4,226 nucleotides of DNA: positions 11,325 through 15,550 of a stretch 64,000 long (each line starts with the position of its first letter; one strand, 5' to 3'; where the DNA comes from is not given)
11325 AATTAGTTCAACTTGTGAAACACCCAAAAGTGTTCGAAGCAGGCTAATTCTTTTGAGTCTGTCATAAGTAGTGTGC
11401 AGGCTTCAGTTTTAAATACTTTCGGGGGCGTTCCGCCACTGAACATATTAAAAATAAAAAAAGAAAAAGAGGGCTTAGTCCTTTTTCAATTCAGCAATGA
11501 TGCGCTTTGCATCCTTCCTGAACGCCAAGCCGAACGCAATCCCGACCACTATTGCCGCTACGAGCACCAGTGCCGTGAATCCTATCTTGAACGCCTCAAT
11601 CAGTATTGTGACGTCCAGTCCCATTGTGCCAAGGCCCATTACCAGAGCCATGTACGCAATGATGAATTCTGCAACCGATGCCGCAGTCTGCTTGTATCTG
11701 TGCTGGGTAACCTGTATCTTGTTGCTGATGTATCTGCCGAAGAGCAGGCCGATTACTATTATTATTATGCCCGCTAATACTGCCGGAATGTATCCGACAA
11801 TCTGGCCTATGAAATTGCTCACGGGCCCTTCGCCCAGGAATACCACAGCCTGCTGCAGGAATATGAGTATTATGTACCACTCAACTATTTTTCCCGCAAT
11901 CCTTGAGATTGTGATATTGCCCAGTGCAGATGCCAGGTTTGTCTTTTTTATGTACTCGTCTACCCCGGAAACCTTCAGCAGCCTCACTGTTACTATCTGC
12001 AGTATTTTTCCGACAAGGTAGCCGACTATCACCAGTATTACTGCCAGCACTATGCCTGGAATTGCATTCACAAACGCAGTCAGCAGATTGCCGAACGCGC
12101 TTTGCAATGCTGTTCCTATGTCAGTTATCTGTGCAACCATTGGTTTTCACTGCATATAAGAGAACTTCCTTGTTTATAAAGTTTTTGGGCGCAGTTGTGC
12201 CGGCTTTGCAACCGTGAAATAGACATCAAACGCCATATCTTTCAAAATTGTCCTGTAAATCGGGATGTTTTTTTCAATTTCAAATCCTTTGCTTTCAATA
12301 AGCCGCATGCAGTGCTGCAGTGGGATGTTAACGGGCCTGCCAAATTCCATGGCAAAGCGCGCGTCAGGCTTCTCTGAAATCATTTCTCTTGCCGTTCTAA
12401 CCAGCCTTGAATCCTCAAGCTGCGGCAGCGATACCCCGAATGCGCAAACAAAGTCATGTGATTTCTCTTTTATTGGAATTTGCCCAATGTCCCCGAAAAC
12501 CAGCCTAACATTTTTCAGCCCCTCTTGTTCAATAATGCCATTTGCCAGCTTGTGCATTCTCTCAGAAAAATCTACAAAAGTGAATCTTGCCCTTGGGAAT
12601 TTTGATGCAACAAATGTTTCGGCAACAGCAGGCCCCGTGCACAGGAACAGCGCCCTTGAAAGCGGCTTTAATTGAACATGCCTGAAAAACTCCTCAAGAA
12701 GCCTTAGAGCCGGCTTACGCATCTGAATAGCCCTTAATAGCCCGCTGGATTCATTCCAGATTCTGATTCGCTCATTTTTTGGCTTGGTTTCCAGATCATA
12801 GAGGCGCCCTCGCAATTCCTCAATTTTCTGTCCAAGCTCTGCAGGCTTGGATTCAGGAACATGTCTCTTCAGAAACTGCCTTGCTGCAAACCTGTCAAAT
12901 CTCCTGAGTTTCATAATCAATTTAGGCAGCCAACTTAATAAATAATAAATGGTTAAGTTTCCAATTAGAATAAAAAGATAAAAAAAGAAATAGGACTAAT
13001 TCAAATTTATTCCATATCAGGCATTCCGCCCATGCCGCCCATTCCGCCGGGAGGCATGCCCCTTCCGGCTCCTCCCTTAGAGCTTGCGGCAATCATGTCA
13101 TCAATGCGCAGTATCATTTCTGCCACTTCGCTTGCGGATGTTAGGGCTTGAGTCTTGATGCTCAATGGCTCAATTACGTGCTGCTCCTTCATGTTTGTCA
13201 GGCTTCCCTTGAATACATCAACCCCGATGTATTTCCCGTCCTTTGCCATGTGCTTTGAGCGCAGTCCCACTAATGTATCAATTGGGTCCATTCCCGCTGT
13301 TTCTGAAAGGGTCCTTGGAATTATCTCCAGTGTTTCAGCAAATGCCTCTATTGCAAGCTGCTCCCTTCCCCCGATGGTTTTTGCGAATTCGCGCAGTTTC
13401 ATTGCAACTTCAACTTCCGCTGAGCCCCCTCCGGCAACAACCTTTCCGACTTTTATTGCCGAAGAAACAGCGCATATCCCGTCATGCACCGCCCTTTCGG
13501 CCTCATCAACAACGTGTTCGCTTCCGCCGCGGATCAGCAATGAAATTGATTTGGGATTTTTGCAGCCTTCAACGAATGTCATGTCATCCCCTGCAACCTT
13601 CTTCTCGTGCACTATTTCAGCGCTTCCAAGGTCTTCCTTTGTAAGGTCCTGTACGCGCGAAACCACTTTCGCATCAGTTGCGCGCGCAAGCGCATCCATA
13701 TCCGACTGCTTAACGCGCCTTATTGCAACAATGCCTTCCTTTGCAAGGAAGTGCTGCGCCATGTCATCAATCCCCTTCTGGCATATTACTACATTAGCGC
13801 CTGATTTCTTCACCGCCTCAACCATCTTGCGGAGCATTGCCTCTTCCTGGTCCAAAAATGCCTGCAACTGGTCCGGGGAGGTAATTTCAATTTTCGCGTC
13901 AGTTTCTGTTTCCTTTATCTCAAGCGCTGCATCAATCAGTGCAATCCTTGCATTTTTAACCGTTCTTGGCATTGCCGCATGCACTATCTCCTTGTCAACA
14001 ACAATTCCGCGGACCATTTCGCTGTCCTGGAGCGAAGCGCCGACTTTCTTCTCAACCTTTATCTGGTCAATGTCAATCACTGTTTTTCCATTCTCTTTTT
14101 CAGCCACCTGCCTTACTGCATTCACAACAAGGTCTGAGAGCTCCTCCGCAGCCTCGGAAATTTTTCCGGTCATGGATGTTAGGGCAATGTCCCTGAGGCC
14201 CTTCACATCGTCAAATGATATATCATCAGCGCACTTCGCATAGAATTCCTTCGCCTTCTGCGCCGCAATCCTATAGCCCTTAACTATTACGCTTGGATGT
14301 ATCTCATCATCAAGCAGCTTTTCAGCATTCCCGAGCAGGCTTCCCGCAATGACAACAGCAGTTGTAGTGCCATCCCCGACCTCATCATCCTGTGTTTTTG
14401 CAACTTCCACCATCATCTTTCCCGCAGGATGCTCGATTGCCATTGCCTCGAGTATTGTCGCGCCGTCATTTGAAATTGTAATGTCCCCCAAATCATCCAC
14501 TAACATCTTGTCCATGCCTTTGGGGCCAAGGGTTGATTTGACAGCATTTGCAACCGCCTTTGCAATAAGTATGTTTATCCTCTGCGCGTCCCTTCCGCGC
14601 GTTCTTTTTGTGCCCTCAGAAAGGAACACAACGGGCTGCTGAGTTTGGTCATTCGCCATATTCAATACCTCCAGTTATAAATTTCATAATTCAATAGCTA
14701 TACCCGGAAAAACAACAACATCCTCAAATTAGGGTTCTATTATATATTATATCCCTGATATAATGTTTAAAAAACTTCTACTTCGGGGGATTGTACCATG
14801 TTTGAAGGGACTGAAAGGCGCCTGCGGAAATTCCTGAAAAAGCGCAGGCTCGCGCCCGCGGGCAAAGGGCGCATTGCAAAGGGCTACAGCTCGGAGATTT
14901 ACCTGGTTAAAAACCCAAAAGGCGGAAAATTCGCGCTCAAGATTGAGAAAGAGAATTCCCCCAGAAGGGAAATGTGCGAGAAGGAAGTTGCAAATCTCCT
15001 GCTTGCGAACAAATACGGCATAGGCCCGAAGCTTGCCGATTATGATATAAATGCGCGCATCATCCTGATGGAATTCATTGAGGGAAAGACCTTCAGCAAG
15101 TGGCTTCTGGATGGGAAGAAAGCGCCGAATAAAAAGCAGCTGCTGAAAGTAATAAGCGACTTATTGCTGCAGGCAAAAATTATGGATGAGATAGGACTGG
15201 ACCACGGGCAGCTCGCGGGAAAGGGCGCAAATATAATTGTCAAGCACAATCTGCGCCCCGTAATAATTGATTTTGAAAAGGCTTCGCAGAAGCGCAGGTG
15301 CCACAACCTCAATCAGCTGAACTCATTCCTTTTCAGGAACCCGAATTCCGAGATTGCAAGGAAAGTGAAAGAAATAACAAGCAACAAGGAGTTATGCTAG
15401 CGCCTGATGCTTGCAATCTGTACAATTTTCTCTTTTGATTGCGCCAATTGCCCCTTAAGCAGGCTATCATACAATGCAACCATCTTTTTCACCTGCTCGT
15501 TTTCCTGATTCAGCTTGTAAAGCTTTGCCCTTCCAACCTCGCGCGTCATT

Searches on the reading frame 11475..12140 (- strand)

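Call 25: search_protein_families(library=pfam, proteins=[window:11475-12140:-], max_evalue=0.001)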
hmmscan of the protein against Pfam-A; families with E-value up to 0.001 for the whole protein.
window:11475-12140:- (221 aa): 1 family
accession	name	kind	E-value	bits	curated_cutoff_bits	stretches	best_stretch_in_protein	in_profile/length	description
PF05552.17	MS_channel_1st_1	-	2.3e-13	50.3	22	2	17-62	4-49/50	Mechanosensitive ion channel, conserved TM helix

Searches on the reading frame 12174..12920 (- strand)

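Call 25: search_protein_families(library=pfam, proteins=[window:12174-12920:-], max_evalue=0.001)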
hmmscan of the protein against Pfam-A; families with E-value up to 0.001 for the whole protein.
window:12174-12920:- (248 aa): 4 families
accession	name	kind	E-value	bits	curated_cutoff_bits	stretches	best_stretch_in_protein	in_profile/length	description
PF13649.12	Methyltransf_25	-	1.7e-09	38.7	27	1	93-180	4-89/97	Methyltransferase domain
PF13847.12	Methyltransf_31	-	9.7e-06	25.8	27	1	95-164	12-84/145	Methyltransferase domain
PF08241.18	Methyltransf_11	-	8.3e-05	23.6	21.2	1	108-163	18-69/95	Methyltransferase domain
PF01209.24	Ubie_methyltran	-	0.00022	21.1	20.1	1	89-198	50-159/233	ubiE/COQ5 methyltransferase family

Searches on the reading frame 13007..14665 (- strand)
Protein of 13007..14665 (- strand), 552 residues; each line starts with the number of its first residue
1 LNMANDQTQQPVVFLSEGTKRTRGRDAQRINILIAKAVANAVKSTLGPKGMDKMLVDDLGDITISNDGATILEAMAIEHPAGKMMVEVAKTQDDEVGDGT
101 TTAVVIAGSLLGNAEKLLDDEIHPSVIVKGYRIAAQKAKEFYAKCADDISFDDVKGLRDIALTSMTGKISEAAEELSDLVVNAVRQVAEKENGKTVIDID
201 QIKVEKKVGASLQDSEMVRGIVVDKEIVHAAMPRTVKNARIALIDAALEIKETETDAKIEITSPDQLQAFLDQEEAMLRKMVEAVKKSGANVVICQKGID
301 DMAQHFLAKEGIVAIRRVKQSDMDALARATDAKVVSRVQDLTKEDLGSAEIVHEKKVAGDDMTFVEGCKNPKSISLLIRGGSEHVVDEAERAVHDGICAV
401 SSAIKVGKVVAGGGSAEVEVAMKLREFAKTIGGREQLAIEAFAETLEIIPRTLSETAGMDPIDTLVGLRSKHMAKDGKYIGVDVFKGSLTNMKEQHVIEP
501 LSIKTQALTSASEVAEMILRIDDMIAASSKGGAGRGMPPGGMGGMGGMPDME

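Call 51: search_protein_families(library=pfam, proteins=[window:13007-14665:-], max_evalue=0.001)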
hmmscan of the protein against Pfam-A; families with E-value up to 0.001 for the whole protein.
window:13007-14665:- (552 aa): 1 family
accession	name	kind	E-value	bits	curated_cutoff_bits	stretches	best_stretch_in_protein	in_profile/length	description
PF00118.29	Cpn60_TCP1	-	1.2e-177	592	34.3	1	38-527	1-488/490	TCP-1/cpn60 chaperonin family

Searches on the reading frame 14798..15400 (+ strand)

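Call 51: search_protein_families(library=pfam, proteins=[window:14798-15400:+], max_evalue=0.001)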
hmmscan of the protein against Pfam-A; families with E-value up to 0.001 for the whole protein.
window:14798-15400:+ (200 aa): 2 families
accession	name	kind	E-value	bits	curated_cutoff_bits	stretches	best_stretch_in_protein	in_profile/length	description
PF01163.29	RIO1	-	4.9e-07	30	22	1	56-169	51-158/187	RIO domain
PF01636.29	APH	-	0.00029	21.1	23.2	0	25-105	4-86/239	Phosphotransferase enzyme family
